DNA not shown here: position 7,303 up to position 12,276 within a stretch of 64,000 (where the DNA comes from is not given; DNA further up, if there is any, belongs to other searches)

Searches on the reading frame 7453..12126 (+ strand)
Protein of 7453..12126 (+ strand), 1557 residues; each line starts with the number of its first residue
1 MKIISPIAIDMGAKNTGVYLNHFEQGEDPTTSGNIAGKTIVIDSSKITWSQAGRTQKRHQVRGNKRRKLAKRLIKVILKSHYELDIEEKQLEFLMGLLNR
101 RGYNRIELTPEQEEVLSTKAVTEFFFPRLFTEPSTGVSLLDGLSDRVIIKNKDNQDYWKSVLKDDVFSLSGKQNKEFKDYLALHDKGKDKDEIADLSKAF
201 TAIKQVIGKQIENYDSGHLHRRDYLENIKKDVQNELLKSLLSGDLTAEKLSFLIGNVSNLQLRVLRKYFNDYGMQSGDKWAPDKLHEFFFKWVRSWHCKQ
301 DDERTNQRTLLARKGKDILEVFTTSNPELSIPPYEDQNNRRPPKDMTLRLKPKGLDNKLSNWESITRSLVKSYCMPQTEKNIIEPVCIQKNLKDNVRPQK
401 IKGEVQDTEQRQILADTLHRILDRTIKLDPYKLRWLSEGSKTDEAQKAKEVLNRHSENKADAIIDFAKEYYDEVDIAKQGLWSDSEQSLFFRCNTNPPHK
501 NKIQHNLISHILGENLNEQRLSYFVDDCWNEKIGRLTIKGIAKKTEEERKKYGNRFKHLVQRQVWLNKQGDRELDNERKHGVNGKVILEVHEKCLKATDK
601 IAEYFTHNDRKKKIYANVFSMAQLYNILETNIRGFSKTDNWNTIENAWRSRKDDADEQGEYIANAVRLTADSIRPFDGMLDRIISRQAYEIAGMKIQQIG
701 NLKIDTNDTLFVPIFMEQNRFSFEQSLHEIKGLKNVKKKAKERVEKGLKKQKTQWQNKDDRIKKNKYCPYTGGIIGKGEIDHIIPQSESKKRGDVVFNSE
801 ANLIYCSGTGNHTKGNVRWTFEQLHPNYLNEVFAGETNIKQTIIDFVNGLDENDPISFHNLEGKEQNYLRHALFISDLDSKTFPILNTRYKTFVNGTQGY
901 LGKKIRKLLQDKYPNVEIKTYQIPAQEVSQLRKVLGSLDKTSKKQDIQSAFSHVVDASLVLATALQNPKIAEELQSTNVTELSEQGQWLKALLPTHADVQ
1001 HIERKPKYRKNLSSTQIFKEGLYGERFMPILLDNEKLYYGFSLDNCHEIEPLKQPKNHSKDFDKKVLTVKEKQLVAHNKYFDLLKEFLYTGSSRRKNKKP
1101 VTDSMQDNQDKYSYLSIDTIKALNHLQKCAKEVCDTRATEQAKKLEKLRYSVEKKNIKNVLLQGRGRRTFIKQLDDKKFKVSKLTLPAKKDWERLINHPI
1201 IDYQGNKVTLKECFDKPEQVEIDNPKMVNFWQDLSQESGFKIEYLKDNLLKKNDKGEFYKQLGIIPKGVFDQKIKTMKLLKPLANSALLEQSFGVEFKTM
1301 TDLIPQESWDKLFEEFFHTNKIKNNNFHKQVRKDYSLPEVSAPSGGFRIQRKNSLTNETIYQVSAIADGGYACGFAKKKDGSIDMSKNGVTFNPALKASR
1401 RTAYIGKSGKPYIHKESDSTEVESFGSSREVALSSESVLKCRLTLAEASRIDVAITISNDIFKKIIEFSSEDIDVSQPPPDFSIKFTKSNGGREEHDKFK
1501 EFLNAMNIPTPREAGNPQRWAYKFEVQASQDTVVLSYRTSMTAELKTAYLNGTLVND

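Call 9: search_solved_structures(query=window:7453-12126:+, show_alignments=1)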
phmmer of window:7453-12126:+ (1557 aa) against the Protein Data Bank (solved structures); distinct sequences matched with E-value up to 0.001: 7.
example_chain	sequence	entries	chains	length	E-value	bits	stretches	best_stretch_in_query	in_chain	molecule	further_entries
9ko9_A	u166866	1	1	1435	1.8e-153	516.2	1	2-1044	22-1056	CRISPR-associated endonuclease Cas9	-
8umf_A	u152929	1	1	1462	2.8e-153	515.6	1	4-1044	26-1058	Cas9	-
9kor_A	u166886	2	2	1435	1.7e-152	512.9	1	2-1044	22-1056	CRISPR-associated endonuclease Cas9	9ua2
9ehf_A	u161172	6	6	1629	5.2e-57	196.5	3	608-1196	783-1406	CRISPR-associated endonuclease Cas9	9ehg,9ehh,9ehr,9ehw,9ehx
9n6t_A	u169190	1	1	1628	5.3e-57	196.5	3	608-1196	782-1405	CRISPR-associated endonuclease Cas9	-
5b2o_A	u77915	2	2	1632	3.5e-56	193.7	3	608-1196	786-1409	CRISPR-associated endonuclease Cas9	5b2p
5b2q_A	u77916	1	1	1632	1.4e-55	191.7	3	608-1196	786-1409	CRISPR-associated endonuclease Cas9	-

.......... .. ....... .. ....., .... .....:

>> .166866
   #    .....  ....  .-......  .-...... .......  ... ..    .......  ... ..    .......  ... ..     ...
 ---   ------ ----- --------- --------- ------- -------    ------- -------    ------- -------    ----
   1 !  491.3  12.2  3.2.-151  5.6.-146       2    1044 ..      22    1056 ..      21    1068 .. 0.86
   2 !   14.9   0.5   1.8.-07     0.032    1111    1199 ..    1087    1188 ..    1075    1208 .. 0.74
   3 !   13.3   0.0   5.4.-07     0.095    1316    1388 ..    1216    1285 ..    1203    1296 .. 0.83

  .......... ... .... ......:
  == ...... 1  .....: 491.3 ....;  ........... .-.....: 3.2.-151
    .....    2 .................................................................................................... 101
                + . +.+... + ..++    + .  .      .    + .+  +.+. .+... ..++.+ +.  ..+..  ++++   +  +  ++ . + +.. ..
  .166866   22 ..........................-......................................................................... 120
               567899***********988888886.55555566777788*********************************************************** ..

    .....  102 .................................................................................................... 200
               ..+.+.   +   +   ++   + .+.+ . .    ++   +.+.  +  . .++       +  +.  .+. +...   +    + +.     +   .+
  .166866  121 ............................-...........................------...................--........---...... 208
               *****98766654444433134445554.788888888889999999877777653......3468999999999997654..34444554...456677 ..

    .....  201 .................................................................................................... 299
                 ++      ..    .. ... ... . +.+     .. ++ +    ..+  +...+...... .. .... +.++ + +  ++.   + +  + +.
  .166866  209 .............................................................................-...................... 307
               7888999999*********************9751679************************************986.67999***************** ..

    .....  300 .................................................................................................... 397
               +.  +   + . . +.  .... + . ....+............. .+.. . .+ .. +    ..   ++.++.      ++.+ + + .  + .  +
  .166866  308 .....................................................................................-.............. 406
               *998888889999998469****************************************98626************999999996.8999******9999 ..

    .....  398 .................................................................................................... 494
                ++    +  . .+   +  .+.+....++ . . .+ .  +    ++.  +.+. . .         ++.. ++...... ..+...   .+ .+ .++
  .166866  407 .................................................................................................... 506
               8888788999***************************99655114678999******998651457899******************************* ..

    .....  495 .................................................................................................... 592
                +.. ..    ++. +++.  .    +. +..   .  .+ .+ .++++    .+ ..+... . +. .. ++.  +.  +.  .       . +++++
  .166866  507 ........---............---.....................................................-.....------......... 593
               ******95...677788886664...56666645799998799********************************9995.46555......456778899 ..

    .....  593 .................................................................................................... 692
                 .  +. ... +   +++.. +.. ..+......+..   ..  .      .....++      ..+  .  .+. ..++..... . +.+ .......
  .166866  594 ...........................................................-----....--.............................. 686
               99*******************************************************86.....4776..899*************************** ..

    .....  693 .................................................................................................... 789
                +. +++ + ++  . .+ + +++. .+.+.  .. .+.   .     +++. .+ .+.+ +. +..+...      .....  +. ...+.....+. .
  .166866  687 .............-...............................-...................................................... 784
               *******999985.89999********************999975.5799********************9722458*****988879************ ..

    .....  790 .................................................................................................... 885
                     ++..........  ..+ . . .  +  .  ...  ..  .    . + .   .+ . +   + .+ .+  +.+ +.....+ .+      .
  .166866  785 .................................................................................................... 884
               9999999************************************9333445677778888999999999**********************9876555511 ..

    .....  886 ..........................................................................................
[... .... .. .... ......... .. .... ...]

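Call 11: search_protein_families(library=ncbifam, proteins=[window:7453-12126:+])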
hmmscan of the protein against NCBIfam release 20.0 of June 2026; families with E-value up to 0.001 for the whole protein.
window:7453-12126:+ (1557 aa): 1 family
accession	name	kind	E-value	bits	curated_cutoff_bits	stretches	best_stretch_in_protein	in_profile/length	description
TIGR03031.1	cas_csx12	equivalog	3.7e-150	501.8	399.4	1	6-806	1-802/802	type II-B CRISPR-associated RNA-guided endonuclease Cas9/Csx12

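Call 13: find_related_loci(query=window:7453-12126:+, collection=genome_contigs, flank=10000)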
Query window:7453-12126:+ (1557 aa) in genome_contigs; peptide patterns used: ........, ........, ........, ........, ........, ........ (x = any residue, [..] = any of these).
31 stretches matched a pattern; 1 encode a relative of the query (tblastn E <= 1e-3); 1 distinct loci.
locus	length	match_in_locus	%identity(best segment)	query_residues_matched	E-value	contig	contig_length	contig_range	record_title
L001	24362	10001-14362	53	2-1555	0e+0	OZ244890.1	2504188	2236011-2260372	MAG: Gammaproteobacteria bacterium isolate 4a6f340b-8a7c-42a5-93aa-a61a6e082441 genome assembly, chromosome: 1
